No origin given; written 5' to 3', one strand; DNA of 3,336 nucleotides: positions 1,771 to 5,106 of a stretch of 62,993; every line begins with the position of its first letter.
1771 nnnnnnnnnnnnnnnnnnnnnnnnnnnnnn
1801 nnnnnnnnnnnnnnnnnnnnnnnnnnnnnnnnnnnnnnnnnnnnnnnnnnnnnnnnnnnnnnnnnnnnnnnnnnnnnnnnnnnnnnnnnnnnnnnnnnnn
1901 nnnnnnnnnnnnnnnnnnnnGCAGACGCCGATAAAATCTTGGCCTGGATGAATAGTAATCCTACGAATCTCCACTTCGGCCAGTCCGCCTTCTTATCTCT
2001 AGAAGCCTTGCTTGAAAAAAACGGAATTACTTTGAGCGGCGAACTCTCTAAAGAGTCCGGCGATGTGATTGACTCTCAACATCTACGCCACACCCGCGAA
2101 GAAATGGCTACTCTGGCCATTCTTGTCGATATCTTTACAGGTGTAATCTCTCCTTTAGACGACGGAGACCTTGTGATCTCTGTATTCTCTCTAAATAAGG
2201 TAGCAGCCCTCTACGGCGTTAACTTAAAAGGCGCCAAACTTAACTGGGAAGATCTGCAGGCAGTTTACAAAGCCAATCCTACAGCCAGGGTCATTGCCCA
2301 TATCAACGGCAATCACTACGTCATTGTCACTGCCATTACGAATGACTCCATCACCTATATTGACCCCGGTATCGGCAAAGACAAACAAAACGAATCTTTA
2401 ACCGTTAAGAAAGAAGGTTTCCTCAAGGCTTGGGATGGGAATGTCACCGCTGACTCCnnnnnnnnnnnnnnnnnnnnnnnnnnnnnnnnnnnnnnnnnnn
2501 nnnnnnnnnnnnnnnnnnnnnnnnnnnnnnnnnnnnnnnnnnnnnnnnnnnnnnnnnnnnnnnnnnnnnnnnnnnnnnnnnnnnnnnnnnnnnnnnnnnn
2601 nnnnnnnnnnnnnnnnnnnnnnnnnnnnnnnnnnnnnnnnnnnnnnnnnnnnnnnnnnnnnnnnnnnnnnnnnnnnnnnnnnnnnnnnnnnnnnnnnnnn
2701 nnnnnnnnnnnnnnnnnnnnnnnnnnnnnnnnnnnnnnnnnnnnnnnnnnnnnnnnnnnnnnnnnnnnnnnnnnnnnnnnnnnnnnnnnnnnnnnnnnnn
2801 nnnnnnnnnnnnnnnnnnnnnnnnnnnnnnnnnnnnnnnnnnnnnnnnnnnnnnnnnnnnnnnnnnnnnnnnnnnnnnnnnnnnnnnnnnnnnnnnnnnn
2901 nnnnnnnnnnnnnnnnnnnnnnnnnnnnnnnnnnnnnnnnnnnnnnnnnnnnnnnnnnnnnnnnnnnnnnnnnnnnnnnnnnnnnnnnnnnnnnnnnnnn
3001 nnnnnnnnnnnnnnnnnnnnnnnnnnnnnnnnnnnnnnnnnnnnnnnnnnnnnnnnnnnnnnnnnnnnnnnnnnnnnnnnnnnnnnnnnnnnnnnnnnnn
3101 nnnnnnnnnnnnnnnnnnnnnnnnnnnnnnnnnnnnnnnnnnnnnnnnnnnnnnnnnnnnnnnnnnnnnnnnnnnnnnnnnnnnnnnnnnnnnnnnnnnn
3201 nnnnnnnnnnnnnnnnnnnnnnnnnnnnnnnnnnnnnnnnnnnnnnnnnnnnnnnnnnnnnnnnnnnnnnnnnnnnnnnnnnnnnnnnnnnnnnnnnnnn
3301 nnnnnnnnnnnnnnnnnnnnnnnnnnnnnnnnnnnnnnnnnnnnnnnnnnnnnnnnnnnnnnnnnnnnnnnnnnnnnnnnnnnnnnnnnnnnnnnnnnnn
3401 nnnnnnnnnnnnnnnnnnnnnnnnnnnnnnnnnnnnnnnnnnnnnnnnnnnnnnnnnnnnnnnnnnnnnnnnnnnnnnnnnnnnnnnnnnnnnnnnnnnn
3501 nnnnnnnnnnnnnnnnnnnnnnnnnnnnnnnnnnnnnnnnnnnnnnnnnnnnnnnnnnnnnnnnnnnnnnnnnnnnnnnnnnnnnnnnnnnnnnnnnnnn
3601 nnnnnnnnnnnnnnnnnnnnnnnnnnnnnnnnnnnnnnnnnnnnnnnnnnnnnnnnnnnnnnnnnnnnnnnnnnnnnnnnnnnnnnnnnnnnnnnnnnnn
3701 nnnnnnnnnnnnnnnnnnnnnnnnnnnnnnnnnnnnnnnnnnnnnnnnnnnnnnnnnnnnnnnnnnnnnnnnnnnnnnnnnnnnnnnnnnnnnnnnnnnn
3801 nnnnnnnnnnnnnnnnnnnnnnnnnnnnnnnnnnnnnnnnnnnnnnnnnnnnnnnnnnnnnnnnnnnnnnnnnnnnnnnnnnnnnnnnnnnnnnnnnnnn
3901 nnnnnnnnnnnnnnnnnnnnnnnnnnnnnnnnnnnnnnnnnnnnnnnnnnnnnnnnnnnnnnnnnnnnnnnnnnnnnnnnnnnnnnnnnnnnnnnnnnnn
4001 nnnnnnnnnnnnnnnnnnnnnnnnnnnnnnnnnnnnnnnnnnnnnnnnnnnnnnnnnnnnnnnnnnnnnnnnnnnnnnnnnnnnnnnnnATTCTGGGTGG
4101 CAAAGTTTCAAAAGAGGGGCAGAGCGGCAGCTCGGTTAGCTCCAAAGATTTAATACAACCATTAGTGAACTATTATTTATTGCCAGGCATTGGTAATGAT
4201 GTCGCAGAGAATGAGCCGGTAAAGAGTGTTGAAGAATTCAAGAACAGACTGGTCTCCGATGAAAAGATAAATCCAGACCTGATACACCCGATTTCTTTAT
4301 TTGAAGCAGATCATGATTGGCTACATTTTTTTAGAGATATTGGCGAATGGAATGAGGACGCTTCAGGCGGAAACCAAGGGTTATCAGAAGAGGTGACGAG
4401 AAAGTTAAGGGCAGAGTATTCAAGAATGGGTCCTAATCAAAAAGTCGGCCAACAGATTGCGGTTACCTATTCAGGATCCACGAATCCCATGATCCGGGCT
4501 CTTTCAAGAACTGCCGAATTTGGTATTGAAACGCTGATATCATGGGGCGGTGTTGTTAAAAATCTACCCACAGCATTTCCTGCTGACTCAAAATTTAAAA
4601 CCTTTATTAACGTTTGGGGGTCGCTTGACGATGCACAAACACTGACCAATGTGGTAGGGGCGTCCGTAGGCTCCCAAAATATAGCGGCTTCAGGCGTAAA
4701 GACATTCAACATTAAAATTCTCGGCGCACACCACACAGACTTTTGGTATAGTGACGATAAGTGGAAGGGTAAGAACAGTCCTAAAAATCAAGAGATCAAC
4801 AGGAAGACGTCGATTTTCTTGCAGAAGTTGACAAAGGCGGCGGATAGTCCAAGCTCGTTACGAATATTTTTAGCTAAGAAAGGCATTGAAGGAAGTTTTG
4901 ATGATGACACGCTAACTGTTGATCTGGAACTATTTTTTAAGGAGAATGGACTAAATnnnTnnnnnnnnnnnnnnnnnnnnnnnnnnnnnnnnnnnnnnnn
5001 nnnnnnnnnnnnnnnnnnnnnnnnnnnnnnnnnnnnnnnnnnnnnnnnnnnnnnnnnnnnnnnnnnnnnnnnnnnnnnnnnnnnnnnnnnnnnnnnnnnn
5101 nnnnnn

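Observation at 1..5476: Polymorphic-toxin-like architecture with a tightly coupled lipoprotein gene (possible effector/immunity pair)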

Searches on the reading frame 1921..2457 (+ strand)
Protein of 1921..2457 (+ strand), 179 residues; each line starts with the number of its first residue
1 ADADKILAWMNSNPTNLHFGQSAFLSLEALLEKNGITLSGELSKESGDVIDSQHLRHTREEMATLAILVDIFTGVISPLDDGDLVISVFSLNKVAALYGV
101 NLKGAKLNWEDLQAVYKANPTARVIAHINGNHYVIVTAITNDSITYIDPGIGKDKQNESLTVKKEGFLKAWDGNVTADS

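Call 48: search_solved_structures(query=A4, max_evalue=1, show_alignments=3)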
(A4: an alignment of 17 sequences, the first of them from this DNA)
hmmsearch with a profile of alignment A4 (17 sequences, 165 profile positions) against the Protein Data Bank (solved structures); distinct sequences matched with E-value up to 1: 10.
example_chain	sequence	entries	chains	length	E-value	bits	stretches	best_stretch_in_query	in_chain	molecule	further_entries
7dl8_A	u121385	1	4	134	0.009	19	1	91-163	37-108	ALBA-Domain Protein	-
7n87_A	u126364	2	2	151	0.032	17.2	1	68-158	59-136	ABC-type bacteriocin transporter | Peptidase C39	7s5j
4s0f_A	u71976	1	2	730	0.38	13.7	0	68-158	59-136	ABC-type bacteriocin transporter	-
6v9z_A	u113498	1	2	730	0.38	13.7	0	68-158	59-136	ABC-type bacteriocin transporter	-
4ry2_A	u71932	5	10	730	0.38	13.7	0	68-158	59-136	ABC-type bacteriocin transporter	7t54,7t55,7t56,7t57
8vp9_A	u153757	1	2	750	0.39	13.6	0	68-158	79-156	ABC-type bacteriocin transporter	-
8vp3_A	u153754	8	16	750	0.4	13.6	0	68-158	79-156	ABC-type bacteriocin transporter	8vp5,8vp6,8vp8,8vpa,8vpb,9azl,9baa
8g4k_A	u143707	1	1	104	0.72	12.8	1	42-111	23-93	5HCS_TGFBR2_1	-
4wy0_B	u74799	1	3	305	0.82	12.6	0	38-154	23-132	Pyridoxal biosynthesis lyase PdxS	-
1znn_A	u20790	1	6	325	0.95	12.4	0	38-154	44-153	PLP SYNTHASE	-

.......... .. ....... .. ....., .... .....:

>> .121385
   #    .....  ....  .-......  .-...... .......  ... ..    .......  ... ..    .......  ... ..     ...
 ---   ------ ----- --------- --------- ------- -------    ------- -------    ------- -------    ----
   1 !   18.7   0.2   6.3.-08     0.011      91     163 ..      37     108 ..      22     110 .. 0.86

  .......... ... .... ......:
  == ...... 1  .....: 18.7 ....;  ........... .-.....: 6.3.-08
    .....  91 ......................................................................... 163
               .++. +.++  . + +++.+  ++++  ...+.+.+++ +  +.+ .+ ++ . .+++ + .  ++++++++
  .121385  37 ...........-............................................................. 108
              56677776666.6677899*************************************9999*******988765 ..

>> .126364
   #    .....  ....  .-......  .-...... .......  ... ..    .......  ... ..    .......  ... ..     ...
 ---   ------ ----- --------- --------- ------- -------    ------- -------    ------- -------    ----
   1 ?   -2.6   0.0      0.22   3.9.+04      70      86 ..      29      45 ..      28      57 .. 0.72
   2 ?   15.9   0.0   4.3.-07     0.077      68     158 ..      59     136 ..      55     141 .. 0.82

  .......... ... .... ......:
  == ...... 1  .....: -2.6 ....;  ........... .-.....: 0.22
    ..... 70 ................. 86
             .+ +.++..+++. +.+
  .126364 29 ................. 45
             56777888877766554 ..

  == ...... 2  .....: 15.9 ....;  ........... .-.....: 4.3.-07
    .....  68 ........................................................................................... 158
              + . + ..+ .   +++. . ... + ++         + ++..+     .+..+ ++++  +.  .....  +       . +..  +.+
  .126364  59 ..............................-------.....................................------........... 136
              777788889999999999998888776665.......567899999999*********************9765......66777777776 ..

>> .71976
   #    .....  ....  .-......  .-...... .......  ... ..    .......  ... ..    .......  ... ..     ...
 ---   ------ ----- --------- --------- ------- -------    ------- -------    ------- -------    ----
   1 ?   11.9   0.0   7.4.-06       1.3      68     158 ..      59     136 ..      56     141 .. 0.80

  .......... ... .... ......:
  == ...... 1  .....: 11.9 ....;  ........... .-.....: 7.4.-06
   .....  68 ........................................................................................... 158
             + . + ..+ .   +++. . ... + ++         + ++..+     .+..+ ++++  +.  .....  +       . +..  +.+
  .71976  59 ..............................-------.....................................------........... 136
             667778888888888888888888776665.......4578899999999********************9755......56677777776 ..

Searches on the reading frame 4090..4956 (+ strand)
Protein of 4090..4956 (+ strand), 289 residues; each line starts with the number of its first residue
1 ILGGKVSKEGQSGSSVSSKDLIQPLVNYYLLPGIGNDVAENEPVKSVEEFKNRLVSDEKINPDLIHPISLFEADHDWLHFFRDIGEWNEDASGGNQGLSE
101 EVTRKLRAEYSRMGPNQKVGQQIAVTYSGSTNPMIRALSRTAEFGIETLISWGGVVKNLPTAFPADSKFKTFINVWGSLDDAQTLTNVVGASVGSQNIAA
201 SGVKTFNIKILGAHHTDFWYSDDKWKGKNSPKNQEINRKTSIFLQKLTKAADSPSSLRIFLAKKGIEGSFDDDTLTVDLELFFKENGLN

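Call 17: search_protein_representatives(protein=window:4090-4956:+)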
Query: 289 residues. Proteins with E-value up to 0.001 (for the whole library): 50; up to 1e-10: 11; up to 1e-30: 2. The best 50 are listed.
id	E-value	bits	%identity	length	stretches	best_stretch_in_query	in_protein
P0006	3.2e-66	240.2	48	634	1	24-279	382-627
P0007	1.3e-40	156.1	39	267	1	31-278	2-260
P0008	1.7e-14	70.4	44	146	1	138-263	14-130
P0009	2.5e-14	69.9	33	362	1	3-223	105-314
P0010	2.8e-14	69.7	31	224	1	82-275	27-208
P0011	8.0e-14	68.2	35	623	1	23-223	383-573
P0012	2.1e-13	66.9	32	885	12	123-161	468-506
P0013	1.9e-12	63.7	50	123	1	175-280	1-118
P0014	5.8e-12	62.1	36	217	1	79-270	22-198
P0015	3.4e-11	59.6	29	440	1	31-278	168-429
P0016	5.8e-11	58.8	30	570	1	14-270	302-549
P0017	1.7e-10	57.3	28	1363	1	31-286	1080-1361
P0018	3.3e-10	56.4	27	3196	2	31-155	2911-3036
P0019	1.6e-09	54.1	29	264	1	33-279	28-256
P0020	1.8e-09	53.9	31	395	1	4-279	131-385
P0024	1.1e-08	51.4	26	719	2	29-156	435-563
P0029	2.8e-07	46.7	31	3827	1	10-268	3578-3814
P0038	1.9e-05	40.8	26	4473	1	11-177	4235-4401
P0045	8.5e-05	38.6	40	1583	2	202-269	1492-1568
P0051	3.1e-04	36.8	32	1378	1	115-274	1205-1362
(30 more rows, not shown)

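Call 20: search_protein_families(library=pfam, proteins=[P0018, P0029, P0017, P0045], max_evalue=0.01)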
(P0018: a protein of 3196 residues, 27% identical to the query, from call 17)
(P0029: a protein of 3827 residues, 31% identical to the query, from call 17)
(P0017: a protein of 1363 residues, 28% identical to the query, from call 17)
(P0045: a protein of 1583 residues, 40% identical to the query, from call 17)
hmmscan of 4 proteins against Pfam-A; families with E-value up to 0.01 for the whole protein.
P0018 (3196 aa): 1 family
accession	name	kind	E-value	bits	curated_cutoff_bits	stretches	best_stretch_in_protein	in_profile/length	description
PF03412.21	Peptidase_C39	-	0.00056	20.2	22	1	2193-2277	45-127/133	Peptidase C39 family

P0029 (3827 aa): 6 families
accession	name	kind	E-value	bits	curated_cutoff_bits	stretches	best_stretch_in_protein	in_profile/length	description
PF13517.12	FG-GAP_3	-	4.6e-09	37.2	26.9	0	1443-1480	1-38/61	FG-GAP-like repeat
PF12256.14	TcdB_toxin_midN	-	8.2e-09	35.5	24.8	0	1500-1532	23-55/181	Insecticide toxin TcdB middle/N-terminal region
PF03412.21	Peptidase_C39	-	3.5e-05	24.1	22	1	2865-2956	46-121/133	Peptidase C39 family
PF07202.18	Tcp10_C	-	0.0001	22.3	36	0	830-841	24-35/35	T-complex protein 10 C-terminus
PF05593.20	RHS_repeat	-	0.00016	22.4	22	1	2226-2248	7-29/38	RHS Repeat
PF01839.29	FG-GAP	-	0.0012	19.2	22.1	0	1442-1451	8-17/37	FG-GAP repeat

P0017 (1363 aa): 0 families

P0045 (1583 aa): 1 family
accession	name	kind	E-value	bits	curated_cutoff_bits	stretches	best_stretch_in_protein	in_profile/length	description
PF15711.10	ILEI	-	4.2e-07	30.8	27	1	13-76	27-89/90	Interleukin-like EMT inducer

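Call 21: search_protein_families(library=pfam, proteins=[P0006, P0011, P0016, P0024, P0012, P0051], max_evalue=0.01)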
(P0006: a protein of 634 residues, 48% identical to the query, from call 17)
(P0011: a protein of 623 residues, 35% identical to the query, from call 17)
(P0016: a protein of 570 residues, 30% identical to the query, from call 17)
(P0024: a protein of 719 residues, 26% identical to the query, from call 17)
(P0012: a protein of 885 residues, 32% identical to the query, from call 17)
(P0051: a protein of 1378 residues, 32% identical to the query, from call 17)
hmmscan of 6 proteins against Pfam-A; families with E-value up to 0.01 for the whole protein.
P0006 (634 aa): 0 families

P0011 (623 aa): 0 families

P0016 (570 aa): 0 families

P0024 (719 aa): 0 families

P0012 (885 aa): 1 family
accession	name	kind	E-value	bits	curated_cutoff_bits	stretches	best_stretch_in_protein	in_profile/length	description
PF17436.7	DUF5415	-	7e-09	36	25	0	84-106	29-51/66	Family of unknown function (DUF5415)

P0051 (1378 aa): 0 families

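Call 27: search_solved_structures(query=A2, max_evalue=10)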
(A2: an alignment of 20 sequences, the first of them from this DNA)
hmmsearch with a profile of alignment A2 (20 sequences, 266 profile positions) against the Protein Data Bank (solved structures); distinct sequences matched with E-value up to 10: 4.
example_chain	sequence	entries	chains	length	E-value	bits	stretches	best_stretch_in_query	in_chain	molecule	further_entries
8skx_A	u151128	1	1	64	0.042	16.3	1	209-250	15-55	Miniprotein HHH_rd4_0518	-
1iur_A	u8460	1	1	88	0.27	13.7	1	56-103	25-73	KIAA0730 protein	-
1zxh_A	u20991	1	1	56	0.33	13.4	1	215-256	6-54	Immunoglobulin G binding protein G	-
3pwx_A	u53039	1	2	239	0.49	12.9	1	40-118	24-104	Putative flagellar hook-associated protein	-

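Call 37: predict_structure(alignment_id=A2)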
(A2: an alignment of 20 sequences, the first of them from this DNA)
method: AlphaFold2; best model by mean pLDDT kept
length: 289 residues; sequences in the alignment: 20
mean_pLDDT: 89.1   pTM: 0.87
mean pLDDT of the five models: 89.1, 88.0, 87.8, 87.0, 86.8
residues with pLDDT >= 90: 213; 70-90: 50; 50-70: 12; < 50: 14
segments of 3 or more residues with pLDDT < 50: 1-6, 9-13
pLDDT, mean of each block of 10 residues (from residue 1): 45 50 84 92 92 96 97 84 94 95 97 94 97 96 94 94 87 96 84 86 92 92 82 93 97 96 93 90 92
secondary structure, 60 per line:
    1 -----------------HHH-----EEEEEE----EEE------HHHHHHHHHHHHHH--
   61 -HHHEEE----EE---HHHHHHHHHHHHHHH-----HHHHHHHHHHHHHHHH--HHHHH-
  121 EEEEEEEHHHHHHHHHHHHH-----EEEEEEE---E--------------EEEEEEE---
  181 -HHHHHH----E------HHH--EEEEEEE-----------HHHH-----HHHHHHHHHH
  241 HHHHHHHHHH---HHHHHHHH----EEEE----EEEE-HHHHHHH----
elements in order: E26-31 E36-38 H45-58 E65-67 H77-91 H97-112 H115-119 E121-127 H128-140 E146-152 E171-177 H182-187 E204-210 H222-225 H231-250 H254-261 E266-269 E274-277 H279-285

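Call 40: fold_search(model_id=the predicted structure, library=pdb)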
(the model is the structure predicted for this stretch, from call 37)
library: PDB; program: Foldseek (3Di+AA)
matches with E <= 10: 1340; with E <= 0.001: 42
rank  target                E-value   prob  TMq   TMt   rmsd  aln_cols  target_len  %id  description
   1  1i6w_B                4.1e-05  1.00  0.37  0.56   6.3       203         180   13  THE CRYSTAL STRUCTURE OF BACILLUS SUBTILIS LIPASE: A MINIMAL ALPHA/BETA HYDROLASE ENZYME (released 2001-05-23)
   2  3d2b_A                7.6e-05  1.00  0.40  0.62   5.2       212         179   14  Structure of 2D9, a thermostable mutant of Bacillus subtilis lipase obtained through directed evolution (released 2008-06-03)
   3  7r1k                  1.2e-04  1.00  0.41  0.63   5.1       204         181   15  Phosphorylated Bacillus pumilus Lipase A (released 2022-05-25)
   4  8ytu_C                1.2e-04  1.00  0.41  0.45   6.6       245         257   13  Mipa-PETase from Micromonospora pattaloongensis (released 2025-01-15)
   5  7z2v_A                1.2e-04  1.00  0.42  0.46   8.3       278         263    9  Ferulic acid esterase variant S114A from Lactobacillus buchneri (released 2022-11-30)
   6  1t2n                  1.6e-04  1.00  0.39  0.60   4.8       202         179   16  Structure of a thermostable triple mutant of Bacillus subtilis lipase obtained through directed evolution (released 2004-11-23)
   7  3d2a                  1.7e-04  1.00  0.41  0.63   4.8       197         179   14  Structure of 1-17A4, a thermostable mutant of Bacillus subtilis lipase obtained through directed evolution (released 2008-06-03)
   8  7ykq_A                2.0e-04  1.00  0.42  0.46   6.4       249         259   12  Crystal structure of a novel alpha/beta hydrolase mutant from thermomonospora curvata in apo form (released 2023-07-26)
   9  8ytu_B                2.1e-04  1.00  0.39  0.43   6.8       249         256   12  Mipa-PETase from Micromonospora pattaloongensis (released 2025-01-15)
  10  8ytv_B                2.3e-04  1.00  0.42  0.47   6.5       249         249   12  The M19 variant of Mipa-Petase from Micromonospora pattaloongensis (released 2025-01-15)
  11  7qjr                  2.4e-04  1.00  0.40  0.42   6.7       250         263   12  Crystal structure of cutinase 1 from Thermobifida fusca DSM44342 (703) (released 2022-12-28)
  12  8ytu_A                2.6e-04  1.00  0.42  0.48   6.6       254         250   14  Mipa-PETase from Micromonospora pattaloongensis (released 2025-01-15)
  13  8ytw                  2.6e-04  1.00  0.38  0.43   7.7       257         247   12  Kubu-PETase from Kutzneria buriramensis (released 2025-01-15)
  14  5ct8                  2.9e-04  1.00  0.41  0.62   6.3       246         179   13  G158E/K44E/R57E/Y49E Bacillus subtilis lipase A with 0% [BMIM][Cl] (released 2015-11-04)
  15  9iw9_C                3.1e-04  1.00  0.41  0.46   7.3       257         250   12  Crystal Structure of KbPETase (released 2025-07-30)
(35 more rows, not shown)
